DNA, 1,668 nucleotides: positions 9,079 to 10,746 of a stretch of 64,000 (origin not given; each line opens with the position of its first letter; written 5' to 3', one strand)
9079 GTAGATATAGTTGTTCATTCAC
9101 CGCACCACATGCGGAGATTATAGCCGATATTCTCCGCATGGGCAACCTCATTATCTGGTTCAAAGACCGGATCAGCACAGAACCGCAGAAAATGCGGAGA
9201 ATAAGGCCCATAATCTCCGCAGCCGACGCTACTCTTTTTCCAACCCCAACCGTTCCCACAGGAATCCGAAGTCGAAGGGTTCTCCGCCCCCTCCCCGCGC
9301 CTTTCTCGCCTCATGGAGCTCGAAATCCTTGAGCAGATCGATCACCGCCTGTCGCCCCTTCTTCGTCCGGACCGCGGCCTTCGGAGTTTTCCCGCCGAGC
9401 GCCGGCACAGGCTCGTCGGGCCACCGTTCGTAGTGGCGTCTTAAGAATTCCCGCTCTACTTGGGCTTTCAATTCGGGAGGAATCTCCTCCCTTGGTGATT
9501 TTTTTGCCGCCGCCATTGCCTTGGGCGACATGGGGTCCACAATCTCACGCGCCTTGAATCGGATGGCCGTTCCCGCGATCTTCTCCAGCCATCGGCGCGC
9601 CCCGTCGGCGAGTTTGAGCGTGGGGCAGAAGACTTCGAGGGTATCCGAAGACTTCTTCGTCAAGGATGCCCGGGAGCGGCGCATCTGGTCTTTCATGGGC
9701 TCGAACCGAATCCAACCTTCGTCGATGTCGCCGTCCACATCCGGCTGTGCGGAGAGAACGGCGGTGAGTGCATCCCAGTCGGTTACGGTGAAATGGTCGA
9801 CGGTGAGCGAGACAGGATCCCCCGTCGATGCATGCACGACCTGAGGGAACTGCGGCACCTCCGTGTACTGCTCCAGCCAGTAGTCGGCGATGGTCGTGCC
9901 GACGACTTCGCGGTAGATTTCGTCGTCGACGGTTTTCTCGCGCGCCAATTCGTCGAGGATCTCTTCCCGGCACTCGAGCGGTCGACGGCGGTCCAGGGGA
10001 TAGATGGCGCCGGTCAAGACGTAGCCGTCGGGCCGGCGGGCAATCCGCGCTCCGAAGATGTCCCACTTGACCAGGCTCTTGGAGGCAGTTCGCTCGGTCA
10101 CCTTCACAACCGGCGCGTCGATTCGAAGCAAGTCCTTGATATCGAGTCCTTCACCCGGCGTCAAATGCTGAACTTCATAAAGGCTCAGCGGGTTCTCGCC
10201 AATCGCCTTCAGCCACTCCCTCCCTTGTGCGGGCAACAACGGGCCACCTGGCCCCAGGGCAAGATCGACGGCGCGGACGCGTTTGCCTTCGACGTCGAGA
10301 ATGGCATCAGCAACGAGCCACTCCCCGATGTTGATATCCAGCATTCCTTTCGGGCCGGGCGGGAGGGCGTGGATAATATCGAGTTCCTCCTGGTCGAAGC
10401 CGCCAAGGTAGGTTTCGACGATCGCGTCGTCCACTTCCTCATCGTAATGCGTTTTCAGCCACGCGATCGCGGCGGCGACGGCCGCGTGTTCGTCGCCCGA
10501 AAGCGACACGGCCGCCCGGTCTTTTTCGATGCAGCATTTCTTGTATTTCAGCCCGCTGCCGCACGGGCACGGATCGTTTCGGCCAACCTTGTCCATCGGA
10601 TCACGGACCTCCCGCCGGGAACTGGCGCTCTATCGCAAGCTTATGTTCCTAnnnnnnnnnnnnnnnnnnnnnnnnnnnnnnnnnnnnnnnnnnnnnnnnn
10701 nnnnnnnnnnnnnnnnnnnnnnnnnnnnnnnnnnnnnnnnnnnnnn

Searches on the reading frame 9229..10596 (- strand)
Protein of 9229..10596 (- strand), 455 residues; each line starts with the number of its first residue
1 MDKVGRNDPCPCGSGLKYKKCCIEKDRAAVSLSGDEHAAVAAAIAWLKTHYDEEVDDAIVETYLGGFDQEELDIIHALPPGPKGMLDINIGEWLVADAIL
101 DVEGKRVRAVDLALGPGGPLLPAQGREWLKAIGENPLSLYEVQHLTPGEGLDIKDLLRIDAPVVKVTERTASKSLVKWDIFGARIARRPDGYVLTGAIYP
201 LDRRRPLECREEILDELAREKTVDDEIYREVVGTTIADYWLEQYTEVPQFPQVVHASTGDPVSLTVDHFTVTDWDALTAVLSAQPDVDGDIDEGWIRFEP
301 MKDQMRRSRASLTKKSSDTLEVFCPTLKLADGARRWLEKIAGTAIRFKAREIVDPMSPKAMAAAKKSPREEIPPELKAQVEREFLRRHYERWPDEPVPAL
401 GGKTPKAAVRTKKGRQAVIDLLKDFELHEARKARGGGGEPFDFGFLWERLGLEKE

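Call 4: search_protein_families(library=pfam, proteins=[window:9229-10596:-], max_evalue=0.1)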
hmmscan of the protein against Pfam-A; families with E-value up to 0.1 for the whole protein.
window:9229-10596:- (455 aa): 2 families
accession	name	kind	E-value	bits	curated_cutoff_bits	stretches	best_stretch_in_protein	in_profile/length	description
PF02810.21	SEC-C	-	2.5e-10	40.5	20.4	1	6-22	1-17/19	SEC-C motif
PF09722.15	Xre_MbcA_ParS_C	-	0.00039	20.8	24.5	1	391-422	14-45/51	Antitoxin Xre/MbcA/ParS C-terminal toxin-binding domain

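Call 5: search_protein_families(library=ncbifam, proteins=[window:9229-10596:-], max_evalue=0.1)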
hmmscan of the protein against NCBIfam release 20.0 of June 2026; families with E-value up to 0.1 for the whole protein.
window:9229-10596:- (455 aa): 9 families
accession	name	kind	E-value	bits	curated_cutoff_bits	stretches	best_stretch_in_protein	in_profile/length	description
NF004088.0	PRK05590.1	equivalog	6.3e-08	33.1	140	1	2-23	143-164/166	hypothetical protein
NF002449.0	PRK01617.1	equivalog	6.6e-07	29.8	141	1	3-22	133-152/154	hypothetical protein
NF007704.0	PRK10396.1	equivalog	6.8e-07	29.5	149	1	2-23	199-220/221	hypothetical protein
TIGR04102.1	SWIM_PBPRA1643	hypoth_equivalog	2.1e-06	28.1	68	1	4-22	89-107/108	PBPRA1643 family SWIM/SEC-C metal-binding motif protein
NF002592.0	PRK02250.1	equivalog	2.5e-06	27.7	158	1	3-22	147-166/167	hypothetical protein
NF001213.0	PRK00183.1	equivalog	3.3e-06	27.2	158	1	3-23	133-153/157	hypothetical protein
NF049845.1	Xre_ParS_antitoxin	subfamily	5.4e-05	23.3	90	1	388-424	69-105/112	type II RES/Xre toxin-antitoxin system antitoxin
NF008970.0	PRK12318.1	equivalog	0.012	14.8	267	1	5-26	2-23/291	methionyl aminopeptidase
NF003262.0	PRK04233.1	equivalog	0.02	15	204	1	6-24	6-24/129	hypothetical protein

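Call 7: find_homologous_proteins(query=window:9229-10596:-)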
Query window:9229-10596:- (455 aa): 801 proteins with E <= 0.001 among 8000 candidates; the best 120 are listed.
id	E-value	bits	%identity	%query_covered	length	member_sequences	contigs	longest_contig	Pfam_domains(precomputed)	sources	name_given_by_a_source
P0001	2.1e-280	949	91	100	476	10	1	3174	PF02810.22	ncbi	-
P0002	1.0e-274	930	88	100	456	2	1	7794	PF02810.22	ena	-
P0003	1.7e-255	866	82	100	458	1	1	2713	PF02810.22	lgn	-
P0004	3.7e-255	865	82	100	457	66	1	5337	PF02810.22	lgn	-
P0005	4.5e-255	865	82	100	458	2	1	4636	PF02810.22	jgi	-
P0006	1.7e-253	860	82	100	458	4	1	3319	PF02810.22,PF25948.1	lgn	-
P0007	1.7e-248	843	80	100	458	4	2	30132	PF02810.22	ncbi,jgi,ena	jgi:hypothetical protein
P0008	1.5e-239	814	85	93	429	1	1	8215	-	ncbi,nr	ncbi:MAG: hypothetical protein M1550_02125 [Deltaproteobacteria bacterium]|nr:hypothetical protein [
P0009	2.3e-237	807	82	93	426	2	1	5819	-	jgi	-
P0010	1.5e-231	787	76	100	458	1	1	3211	PF02810.22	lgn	-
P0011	1.8e-220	751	71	100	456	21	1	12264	PF02810.22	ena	-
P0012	6.4e-220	749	73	100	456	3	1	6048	PF02810.22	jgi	-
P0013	4.8e-219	746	71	100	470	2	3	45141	PF02810.22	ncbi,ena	ncbi:MAG: SEC-C metal-binding domain-containing protein [Candidatus Deferrimicrobiota bacterium]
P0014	1.8e-217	741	71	100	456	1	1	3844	PF02810.22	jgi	jgi:hypothetical protein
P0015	2.1e-216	738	72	100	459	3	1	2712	PF02810.22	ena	-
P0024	1.3e-154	534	53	99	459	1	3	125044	PF02810.22,PF09722.16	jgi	jgi:hypothetical protein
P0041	6.1e-147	508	50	99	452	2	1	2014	PF02810.22,PF09722.16,PF25948.1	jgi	jgi:hypothetical protein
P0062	3.4e-141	490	48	100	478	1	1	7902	PF02810.22,PF09722.16,PF25948.1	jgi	jgi:SEC-C motif-containing protein/antitoxin Xre/MbcA/ParS-like protein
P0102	1.6e-134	468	47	100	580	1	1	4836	PF06685.17,PF02810.22,PF09722.16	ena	-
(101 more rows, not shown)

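Call 10: find_encoding_contigs(protein=P0013, flank=6000, max_places=3)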
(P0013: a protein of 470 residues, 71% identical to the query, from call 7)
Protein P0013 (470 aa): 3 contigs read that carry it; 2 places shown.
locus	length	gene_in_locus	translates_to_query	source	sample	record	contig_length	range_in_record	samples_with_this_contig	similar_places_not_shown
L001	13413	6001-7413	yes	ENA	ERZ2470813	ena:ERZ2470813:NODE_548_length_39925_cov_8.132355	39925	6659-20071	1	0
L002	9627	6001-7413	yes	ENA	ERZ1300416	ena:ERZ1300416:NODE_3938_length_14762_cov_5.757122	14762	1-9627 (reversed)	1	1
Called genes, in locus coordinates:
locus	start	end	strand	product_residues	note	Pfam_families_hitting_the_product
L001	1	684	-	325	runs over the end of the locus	PF00108:Thiolase_N (weak), PF08545:ACP_syn_III, PF08541:ACP_syn_III_C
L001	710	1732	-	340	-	PF02504:FA_synthesis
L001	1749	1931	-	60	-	PF01783:Ribosomal_L32p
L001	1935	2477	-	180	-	PF02620:YceD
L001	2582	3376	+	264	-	PF01875:Memo, PF02900:LigB (weak)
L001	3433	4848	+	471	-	PF00749:tRNA-synt_1c, PF19269:Anticodon_2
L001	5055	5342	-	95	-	-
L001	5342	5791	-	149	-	PF04221:RelB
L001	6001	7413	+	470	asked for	PF02810:SEC-C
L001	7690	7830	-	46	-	-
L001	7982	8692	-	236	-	PF13635:DUF4143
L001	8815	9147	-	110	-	-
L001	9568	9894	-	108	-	PF05016:ParE_toxin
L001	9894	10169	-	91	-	PF02604:PhdYeFM_antitox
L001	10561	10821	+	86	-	PF04221:RelB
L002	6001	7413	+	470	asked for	PF02810:SEC-C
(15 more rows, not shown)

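Call 11: find_encoding_contigs(protein=P0007, flank=6000, max_places=3)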
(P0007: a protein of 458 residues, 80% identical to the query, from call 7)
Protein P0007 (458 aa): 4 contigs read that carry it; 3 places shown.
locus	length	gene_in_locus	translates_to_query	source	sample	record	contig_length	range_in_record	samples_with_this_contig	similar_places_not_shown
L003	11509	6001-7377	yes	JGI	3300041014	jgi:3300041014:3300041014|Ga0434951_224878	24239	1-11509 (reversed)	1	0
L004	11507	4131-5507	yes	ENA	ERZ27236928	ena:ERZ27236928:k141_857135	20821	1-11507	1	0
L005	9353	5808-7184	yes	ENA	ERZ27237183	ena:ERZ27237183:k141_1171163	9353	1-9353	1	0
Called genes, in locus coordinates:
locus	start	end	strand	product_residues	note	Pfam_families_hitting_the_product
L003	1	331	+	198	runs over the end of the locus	-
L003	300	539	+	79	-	-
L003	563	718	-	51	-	-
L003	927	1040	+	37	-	-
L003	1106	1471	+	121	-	-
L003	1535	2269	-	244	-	PF05013:FGase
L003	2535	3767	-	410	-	PF13173:AAA_14, PF13635:DUF4143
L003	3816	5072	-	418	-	PF00589:Phage_integrase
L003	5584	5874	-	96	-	-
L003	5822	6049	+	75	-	-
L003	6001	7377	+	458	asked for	PF02810:SEC-C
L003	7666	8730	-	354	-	PF13173:AAA_14, PF13635:DUF4143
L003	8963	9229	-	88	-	PF00589:Phage_integrase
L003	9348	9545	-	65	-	-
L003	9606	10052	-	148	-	PF01850:PIN, PF13470:PIN_3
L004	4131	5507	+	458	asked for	PF02810:SEC-C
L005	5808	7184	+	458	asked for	PF02810:SEC-C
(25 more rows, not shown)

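Call 13: find_related_loci(query=A1, collection=genome_contigs, flank=6000)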
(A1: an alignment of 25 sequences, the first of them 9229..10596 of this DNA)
Query A1 (455 aa) in genome_contigs; peptide patterns used: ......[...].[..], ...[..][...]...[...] (x = any residue, [..] = any of these).
600 stretches matched a pattern (row limit reached: there are more); 505 encode a relative of the query (tblastn E <= 1e-3); the best 80 are kept; 80 distinct loci.
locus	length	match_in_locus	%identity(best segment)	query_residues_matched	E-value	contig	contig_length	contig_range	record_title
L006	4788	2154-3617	39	1-455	1e-98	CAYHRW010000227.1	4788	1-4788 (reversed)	MAG TPA_asm: uncultured bacterium isolate ERP119705_co14_70 genome assembly, contig: NODE_35125_length_4788_cov_9.448764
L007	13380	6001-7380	37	3-455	5e-89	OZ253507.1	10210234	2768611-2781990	MAG: Candidatus Marinacidobacterales bacterium isolate be89a19c-e000-4bee-9fbc-49585ca06e7f genome assembly, chromosome:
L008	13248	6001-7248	36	1-410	3e-71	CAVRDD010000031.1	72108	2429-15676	MAG: uncultured beta proteobacterium isolate MFD04716.bin.2.253 genome assembly, contig: contig_54003, whole genome shot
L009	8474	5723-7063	27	3-455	3e-34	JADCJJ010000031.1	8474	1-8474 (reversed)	MAG: Myxococcaceae bacterium isolate M069S2SP1A73QC M069S2_31, whole genome shotgun sequence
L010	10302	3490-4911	28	2-452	7e-28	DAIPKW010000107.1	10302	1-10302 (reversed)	MAG TPA_asm: Thermodesulfobacteriota bacterium isolate CTOTU21550 NODE_2972_length_10302_cov_78.466771, whole genome sho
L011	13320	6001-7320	31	3-452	1e-37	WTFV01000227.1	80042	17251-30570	MAG: Acidobacteria bacterium isolate CO36386bin_12 NODE_187_length_80042_cov_21.752272, whole genome shotgun sequence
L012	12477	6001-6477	34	1-157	4e-19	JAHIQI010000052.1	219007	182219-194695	MAG: Proteobacteria bacterium isolate KR46_Ju.mb.16 KR46_Ju.mb.16_k141_65639, whole genome shotgun sequence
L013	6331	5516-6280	26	3-269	4e-11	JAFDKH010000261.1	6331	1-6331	MAG: Deltaproteobacteria bacterium isolate Meg22_46_Bin_104 Meg22_46_Bin_104_scaffold_36793, whole genome shotgun sequen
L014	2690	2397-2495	67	2-34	3e-10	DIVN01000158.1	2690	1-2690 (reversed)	MAG TPA_asm: Anaerolineales bacterium UBA6131 UBA6131_contig_88156, whole genome shotgun sequence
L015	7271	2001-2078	81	3-28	8e-10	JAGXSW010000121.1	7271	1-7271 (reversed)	MAG: Syntrophaceae bacterium isolate CROMO_BS_212_2_0 c_000000429698, whole genome shotgun sequence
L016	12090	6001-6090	81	3-33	1e-9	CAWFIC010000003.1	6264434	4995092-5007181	MAG: uncultured Planctomycetota bacterium isolate MFD02579.bin.2.73 genome assembly, contig: contig_1813, whole genome s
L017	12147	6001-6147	51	1-45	1e-9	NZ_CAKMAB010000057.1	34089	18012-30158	Paenibacillus pseudetheri strain CIP 111894, whole genome shotgun sequence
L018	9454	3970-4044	80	4-28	2e-9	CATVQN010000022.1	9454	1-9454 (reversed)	MAG TPA_asm: uncultured Eubacteriales bacterium isolate ERR8263824_bin.4_MetaWRAP_v1.3_MAG genome assembly, contig: ERZ1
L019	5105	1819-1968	50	3-51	4e-9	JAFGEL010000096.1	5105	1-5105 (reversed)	MAG: Desulfuromonadales bacterium isolate Zod_Metabat.1226 k87_11471832, whole genome shotgun sequence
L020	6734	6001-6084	79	2-29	7e-9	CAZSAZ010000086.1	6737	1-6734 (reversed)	MAG TPA_asm: uncultured Oscillospiraceae bacterium isolate SRP350583_co2_179 genome assembly, contig: NODE_17191_length_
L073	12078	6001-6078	62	4-29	8e-8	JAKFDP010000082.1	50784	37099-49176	MAG: Anaerobacillus sp. isolate LC050 contig-124_520, whole genome shotgun sequence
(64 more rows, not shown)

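Call 22: find_related_loci(query=A3, collection=metagenome_contigs, flank=5000)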
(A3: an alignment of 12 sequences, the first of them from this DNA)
Query A3 (409 aa) in metagenome_contigs; peptide patterns used: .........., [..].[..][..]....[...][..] (x = any residue, [..] = any of these).
599 stretches matched a pattern (row limit reached: there are more); 49 encode a relative of the query (tblastn E <= 1e-3); 49 distinct loci.
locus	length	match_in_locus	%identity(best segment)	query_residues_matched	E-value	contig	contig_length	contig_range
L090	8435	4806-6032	88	1-409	0e+0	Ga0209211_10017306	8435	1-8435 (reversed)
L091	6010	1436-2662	87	1-409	0e+0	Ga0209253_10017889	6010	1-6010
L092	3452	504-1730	85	1-409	0e+0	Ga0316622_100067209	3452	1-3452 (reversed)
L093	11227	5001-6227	84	1-409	0e+0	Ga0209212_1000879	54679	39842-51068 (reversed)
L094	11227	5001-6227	84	1-409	0e+0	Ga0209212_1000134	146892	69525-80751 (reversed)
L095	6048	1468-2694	73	1-409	0e+0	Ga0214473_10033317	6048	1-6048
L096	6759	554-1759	71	1-402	0e+0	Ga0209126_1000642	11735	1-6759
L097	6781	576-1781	71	1-402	0e+0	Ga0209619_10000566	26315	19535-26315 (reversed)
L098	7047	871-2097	72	1-409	0e+0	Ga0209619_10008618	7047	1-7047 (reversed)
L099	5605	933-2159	72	1-409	0e+0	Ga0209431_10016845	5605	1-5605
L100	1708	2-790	84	148-409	1e-157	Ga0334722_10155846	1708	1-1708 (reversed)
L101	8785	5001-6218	54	1-407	2e-135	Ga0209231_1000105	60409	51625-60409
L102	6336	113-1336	55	1-409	2e-130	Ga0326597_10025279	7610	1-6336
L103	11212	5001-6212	51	1-406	2e-130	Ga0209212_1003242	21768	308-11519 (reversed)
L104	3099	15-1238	55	1-409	2e-134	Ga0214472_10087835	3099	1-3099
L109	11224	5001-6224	48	1-409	3e-123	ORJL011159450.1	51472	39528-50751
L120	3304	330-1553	47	1-409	2e-116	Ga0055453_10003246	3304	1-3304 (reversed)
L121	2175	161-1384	47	1-409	5e-120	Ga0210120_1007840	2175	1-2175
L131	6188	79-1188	31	38-409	9e-40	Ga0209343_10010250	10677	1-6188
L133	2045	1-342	54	296-409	2e-35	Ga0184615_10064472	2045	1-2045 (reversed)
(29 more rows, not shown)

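Call 32: search_protein_families(library=padloc, proteins=[window:9229-10596:-], max_evalue=0.01)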
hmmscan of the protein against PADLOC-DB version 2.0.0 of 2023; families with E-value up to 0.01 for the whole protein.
window:9229-10596:- (455 aa): 4 families
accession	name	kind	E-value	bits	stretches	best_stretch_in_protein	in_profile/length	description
PDLC04917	PDC-S12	-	1e-06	26.9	1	2-23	196-217/218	-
PDLC00833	E1-E2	-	1.6e-05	22.5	1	2-25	170-193/222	E1-E2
PDLC00872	E2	-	5.3e-05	20.8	1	3-33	167-197/216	E2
PDLC00865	E2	-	0.00026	18.5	1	2-28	168-194/219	E2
